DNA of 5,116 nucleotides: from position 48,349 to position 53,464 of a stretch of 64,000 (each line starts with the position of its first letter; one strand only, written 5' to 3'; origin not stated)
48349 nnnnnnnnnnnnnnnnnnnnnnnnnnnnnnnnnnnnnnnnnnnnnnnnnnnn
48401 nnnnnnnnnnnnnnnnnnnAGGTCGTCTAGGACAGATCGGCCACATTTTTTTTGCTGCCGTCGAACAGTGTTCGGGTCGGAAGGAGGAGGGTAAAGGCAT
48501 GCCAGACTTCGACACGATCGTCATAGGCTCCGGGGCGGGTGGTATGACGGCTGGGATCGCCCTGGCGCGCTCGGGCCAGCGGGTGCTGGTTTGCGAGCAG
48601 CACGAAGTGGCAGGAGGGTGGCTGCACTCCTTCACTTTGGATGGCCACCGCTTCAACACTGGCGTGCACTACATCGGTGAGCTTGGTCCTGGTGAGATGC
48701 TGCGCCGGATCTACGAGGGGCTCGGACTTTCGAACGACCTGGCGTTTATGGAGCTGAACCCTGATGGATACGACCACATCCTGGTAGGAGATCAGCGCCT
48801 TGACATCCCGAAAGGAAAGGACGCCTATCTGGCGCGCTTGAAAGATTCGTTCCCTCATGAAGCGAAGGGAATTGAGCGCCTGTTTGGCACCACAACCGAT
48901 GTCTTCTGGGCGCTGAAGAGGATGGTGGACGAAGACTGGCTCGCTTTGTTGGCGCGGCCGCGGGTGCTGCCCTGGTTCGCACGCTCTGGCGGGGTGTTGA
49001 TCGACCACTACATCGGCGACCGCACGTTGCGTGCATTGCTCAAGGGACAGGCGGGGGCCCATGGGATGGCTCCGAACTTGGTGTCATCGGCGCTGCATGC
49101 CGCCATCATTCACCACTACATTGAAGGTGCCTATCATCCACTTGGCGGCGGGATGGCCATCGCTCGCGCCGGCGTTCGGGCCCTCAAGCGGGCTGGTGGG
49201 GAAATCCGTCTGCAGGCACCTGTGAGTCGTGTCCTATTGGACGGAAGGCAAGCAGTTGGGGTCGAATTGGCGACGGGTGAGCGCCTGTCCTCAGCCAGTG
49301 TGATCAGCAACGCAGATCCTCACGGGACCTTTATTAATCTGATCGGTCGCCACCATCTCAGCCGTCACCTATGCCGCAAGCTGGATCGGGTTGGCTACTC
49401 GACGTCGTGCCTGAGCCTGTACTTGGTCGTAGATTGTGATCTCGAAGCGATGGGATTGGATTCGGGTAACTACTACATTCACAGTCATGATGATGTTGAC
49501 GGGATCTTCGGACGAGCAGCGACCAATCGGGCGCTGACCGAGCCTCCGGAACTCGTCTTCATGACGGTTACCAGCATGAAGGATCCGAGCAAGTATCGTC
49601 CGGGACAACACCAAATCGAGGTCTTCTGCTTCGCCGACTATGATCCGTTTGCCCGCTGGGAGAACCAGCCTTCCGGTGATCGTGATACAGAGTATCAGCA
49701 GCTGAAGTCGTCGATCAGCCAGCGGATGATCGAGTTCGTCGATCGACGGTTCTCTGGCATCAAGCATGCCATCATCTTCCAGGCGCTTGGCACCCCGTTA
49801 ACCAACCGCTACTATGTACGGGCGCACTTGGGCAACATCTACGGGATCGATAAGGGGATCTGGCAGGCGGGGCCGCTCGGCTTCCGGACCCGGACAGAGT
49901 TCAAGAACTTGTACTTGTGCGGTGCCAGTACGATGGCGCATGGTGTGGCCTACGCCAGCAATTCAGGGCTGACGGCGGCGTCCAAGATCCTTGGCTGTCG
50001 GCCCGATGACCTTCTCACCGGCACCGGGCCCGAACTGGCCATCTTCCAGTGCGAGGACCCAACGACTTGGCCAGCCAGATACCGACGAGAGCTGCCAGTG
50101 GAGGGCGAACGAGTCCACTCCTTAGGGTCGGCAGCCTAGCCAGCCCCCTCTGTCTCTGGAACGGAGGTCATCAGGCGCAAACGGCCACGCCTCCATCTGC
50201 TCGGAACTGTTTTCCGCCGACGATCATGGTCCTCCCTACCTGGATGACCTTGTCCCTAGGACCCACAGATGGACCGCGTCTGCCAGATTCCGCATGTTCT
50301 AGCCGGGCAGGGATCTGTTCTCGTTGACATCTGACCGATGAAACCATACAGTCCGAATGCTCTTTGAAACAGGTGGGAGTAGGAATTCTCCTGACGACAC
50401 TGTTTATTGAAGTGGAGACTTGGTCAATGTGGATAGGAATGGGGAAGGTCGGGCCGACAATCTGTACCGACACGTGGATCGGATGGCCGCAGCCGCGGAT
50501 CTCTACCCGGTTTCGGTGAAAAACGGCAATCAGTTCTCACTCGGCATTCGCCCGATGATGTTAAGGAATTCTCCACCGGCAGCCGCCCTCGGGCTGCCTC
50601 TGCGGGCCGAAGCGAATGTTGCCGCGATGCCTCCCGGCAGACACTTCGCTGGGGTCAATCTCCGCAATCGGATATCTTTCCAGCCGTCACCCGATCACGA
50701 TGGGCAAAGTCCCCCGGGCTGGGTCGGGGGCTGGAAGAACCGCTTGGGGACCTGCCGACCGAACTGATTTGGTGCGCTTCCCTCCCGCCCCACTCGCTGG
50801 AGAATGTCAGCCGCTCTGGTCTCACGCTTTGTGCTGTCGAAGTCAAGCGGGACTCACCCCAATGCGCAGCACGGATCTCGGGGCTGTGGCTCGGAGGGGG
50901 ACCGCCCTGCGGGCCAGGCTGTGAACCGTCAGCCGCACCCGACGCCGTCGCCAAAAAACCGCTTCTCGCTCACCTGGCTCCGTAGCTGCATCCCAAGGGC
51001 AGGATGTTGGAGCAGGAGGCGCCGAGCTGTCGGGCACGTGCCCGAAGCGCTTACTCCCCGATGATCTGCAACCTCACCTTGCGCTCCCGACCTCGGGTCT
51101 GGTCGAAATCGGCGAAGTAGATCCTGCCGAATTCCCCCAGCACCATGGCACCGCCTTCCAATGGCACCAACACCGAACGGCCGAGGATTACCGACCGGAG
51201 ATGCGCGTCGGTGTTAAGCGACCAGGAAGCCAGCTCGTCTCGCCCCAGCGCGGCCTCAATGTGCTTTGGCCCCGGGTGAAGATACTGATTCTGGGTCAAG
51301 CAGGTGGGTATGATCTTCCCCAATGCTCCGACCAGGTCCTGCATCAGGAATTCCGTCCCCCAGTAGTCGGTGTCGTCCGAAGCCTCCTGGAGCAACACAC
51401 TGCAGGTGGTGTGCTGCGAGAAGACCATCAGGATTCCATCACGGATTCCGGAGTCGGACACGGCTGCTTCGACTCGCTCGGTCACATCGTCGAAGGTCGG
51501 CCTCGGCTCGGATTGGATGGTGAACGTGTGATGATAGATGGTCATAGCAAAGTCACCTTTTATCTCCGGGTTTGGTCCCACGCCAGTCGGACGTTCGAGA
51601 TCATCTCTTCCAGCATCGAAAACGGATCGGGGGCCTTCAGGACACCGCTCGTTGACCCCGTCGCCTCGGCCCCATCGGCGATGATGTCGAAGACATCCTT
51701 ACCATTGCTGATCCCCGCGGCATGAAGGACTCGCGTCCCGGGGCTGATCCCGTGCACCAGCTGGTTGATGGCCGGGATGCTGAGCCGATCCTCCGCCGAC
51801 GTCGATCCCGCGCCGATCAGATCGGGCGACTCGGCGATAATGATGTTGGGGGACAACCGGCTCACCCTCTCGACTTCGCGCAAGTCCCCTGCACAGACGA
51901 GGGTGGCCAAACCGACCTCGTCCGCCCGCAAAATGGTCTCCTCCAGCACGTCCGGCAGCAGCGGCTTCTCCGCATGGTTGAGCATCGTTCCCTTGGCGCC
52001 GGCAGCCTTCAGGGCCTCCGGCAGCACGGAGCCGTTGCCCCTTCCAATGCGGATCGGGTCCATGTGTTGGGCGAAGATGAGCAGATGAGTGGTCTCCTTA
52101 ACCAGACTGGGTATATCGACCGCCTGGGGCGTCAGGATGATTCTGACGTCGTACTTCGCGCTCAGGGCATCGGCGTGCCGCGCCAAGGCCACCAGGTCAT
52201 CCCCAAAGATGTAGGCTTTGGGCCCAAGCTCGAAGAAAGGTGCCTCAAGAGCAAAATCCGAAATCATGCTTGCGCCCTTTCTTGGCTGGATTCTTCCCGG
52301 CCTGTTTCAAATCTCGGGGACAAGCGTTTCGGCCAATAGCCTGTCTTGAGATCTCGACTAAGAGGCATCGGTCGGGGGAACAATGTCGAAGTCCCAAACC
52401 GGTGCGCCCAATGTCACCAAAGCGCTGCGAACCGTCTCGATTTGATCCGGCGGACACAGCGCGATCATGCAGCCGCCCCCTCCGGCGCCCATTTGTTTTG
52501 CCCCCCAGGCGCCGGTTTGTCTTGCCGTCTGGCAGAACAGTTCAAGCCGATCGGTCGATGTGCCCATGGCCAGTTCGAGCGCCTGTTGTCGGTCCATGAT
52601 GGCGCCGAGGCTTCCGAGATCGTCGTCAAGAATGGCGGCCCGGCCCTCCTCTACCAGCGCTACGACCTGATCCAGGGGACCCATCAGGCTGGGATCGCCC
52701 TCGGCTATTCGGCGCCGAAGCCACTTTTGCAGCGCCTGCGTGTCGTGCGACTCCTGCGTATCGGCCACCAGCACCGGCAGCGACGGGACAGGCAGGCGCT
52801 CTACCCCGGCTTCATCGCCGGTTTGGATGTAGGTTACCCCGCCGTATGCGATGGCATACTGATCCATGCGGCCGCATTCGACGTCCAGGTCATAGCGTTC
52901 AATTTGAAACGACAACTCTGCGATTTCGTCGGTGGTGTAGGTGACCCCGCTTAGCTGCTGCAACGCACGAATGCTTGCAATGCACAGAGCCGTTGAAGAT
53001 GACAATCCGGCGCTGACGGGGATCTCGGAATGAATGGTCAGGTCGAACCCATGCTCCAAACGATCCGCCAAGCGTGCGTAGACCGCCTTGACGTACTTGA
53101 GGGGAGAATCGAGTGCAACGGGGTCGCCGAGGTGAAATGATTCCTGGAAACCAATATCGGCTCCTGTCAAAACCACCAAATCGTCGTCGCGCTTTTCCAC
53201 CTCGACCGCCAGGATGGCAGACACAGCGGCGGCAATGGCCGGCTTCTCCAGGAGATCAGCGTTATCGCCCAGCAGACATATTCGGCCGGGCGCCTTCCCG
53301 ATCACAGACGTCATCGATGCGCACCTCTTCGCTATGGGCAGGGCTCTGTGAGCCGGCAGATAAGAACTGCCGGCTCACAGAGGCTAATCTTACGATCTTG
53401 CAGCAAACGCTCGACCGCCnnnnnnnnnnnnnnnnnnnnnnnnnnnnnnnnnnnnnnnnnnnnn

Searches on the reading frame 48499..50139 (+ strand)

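Call 67: search_protein_families(library=pfam, proteins=[window:48499-50139:+])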
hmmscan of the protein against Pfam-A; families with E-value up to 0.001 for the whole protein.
window:48499-50139:+ (546 aa): 7 families
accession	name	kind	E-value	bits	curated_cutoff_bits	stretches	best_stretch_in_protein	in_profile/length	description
PF01593.30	Amino_oxidase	-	5.7e-17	62.6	19.8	1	14-498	2-443/443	Flavin containing amine oxidoreductase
PF13450.12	NAD_binding_8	-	8.6e-14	52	21.9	1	8-73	1-66/68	NAD(P)-binding Rossmann-like domain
PF00890.30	FAD_binding_2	-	4.3e-10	39.8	20.4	1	5-43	1-37/414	FAD binding domain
PF12831.13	FAD_oxidored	-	1.7e-07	31.3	27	1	5-42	1-38/416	FAD dependent oxidoreductase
PF01266.30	DAO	-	2.3e-07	31.1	27.9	1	5-279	1-209/353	FAD dependent oxidoreductase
PF03486.20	HI0933_like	-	6.5e-05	22.9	50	0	5-39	2-36/244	HI0933-like protein Rossmann domain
PF07992.20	Pyr_redox_2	-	0.00033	20.6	26.1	1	4-37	1-36/291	Pyridine nucleotide-disulphide oxidoreductase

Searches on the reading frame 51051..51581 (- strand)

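Call 67: search_protein_families(library=pfam, proteins=[window:51051-51581:-])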
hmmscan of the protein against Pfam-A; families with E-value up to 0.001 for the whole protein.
window:51051-51581:- (176 aa): 1 family
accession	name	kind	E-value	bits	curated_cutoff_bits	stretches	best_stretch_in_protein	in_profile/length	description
PF01894.22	UPF0047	-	1.7e-26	93.1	27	1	32-173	1-117/117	Uncharacterised protein family UPF0047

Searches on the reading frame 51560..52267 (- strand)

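Call 67: search_protein_families(library=pfam, proteins=[window:51560-52267:-])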
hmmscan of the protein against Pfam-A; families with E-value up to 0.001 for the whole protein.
window:51560-52267:- (235 aa): 1 family
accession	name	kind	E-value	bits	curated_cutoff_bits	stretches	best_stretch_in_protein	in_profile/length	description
PF00121.24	TIM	-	9.4e-13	48.7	20.1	1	28-133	20-130/245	Triosephosphate isomerase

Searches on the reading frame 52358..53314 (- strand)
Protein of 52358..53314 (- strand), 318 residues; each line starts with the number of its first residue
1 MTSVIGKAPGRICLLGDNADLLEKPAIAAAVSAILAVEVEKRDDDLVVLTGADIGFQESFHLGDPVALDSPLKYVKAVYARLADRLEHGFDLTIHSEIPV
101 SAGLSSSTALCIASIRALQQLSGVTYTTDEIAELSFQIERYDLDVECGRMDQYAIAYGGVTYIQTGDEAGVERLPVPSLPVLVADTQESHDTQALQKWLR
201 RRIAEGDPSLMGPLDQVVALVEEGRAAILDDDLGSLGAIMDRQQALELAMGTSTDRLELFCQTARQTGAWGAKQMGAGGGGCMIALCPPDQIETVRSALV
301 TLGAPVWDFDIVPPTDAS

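Call 67: search_protein_families(library=pfam, proteins=[window:52358-53314:-])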
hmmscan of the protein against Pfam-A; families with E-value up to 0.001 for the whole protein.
window:52358-53314:- (318 aa): 2 families
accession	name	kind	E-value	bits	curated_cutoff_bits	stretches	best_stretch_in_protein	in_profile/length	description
PF00288.32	GHMP_kinases_N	-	2.7e-21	76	22.3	1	74-159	2-87/87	GHMP kinases N terminal domain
PF08544.19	GHMP_kinases_C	-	1.3e-11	45.2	21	1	226-299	3-79/85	GHMP kinases C terminal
